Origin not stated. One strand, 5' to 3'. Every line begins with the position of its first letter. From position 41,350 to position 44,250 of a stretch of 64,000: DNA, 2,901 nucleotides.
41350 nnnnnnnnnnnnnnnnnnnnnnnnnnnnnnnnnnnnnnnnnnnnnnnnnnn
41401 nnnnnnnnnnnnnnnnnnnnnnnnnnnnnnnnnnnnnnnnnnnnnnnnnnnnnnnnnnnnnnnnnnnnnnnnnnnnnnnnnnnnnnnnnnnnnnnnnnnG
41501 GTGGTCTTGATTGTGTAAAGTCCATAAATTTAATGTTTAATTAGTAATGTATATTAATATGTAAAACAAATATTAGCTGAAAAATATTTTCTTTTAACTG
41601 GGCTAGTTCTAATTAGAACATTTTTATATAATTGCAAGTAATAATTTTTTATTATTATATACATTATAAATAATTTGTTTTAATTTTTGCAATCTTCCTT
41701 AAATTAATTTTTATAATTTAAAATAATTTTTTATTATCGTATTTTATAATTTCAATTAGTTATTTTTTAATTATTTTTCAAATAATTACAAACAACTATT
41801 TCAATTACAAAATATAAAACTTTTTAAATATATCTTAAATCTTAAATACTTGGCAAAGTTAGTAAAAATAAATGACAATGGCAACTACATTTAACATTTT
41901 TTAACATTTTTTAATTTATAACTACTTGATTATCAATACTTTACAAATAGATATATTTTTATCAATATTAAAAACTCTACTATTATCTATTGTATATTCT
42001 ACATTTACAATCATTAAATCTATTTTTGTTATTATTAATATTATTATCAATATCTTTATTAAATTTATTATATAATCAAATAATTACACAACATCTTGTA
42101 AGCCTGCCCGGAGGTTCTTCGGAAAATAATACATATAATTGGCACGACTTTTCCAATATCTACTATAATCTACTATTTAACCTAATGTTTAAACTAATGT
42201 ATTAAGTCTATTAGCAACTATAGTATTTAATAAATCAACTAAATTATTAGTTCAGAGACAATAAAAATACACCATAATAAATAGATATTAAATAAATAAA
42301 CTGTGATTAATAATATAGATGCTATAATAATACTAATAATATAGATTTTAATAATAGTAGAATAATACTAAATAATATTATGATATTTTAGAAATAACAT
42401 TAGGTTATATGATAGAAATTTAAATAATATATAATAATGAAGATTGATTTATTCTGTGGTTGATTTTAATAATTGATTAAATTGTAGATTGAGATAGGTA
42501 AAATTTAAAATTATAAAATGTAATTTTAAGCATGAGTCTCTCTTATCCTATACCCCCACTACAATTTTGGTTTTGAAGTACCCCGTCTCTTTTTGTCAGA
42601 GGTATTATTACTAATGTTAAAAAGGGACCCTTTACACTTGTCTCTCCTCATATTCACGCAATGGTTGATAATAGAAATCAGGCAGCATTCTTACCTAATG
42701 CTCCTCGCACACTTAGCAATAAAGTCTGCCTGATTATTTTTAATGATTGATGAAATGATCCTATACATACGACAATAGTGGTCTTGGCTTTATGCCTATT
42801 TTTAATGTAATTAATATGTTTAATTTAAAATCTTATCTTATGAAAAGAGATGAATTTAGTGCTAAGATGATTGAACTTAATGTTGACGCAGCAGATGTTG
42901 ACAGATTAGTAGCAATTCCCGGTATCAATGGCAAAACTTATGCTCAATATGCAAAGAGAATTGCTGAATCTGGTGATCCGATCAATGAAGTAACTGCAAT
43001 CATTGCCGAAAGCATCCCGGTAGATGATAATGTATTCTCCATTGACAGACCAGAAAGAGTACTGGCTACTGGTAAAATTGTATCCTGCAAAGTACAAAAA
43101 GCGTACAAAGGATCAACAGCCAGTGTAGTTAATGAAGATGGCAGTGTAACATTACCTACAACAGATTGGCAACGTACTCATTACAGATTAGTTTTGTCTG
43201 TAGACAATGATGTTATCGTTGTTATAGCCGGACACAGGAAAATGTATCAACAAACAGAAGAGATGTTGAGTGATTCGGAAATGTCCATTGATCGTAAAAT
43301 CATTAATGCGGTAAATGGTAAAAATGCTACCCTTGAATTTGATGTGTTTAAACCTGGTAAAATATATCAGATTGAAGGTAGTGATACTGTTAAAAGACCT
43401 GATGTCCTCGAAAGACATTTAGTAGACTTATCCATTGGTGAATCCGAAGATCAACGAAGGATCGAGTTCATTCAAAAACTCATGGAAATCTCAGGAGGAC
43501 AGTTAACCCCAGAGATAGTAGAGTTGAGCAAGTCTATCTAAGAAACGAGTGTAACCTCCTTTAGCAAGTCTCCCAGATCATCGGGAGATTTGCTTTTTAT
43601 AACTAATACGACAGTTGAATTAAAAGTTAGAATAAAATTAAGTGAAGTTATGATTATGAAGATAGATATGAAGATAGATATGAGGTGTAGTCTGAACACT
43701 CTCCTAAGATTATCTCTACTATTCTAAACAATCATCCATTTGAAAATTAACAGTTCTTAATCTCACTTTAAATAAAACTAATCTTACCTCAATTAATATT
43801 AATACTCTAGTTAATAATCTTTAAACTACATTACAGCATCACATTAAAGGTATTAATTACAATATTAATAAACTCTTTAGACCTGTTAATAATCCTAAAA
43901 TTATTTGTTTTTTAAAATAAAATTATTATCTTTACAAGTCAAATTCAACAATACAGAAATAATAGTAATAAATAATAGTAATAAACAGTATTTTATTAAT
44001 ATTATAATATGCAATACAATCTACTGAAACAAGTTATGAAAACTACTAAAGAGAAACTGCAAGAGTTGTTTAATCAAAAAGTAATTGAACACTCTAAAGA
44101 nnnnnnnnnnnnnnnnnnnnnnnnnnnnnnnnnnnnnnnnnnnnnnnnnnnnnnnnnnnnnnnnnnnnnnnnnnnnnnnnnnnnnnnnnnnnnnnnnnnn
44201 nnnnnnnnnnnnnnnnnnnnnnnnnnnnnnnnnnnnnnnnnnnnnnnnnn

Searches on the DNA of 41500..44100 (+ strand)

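Call 8: search_dna_similar(query=window:42000-44100:+, collection=phages, mode=distant, max_rows=30)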
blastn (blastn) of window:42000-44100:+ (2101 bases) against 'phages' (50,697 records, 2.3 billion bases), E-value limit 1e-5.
No match.

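Call 23: search_rna_families(source=window, start=41500, end=44100, threshold=evalue, max_evalue=10)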
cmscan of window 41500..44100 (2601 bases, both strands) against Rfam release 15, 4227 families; matches with E-value up to 10: 4.
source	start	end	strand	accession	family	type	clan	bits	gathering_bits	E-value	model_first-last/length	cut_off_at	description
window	41844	41900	-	RF02701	PsrR1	Gene; sRNA;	-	17.9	42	4.3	1-79/79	no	Photosynthesis regulatory RNA1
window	42668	42760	+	RF01517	iscRS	Cis-reg;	-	16.9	40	1.8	1-110/110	no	iscR stability element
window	42981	43045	+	RF01307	sR55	Gene; snRNA; snoRNA; CD-box;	-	13.5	35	9.8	1-65/65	no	Small nucleolar RNA sR55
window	43571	43619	-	RF03050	RAGATH-25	Gene; sRNA;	-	13.1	49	9.8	1-50/50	no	RAGATH-25 RNA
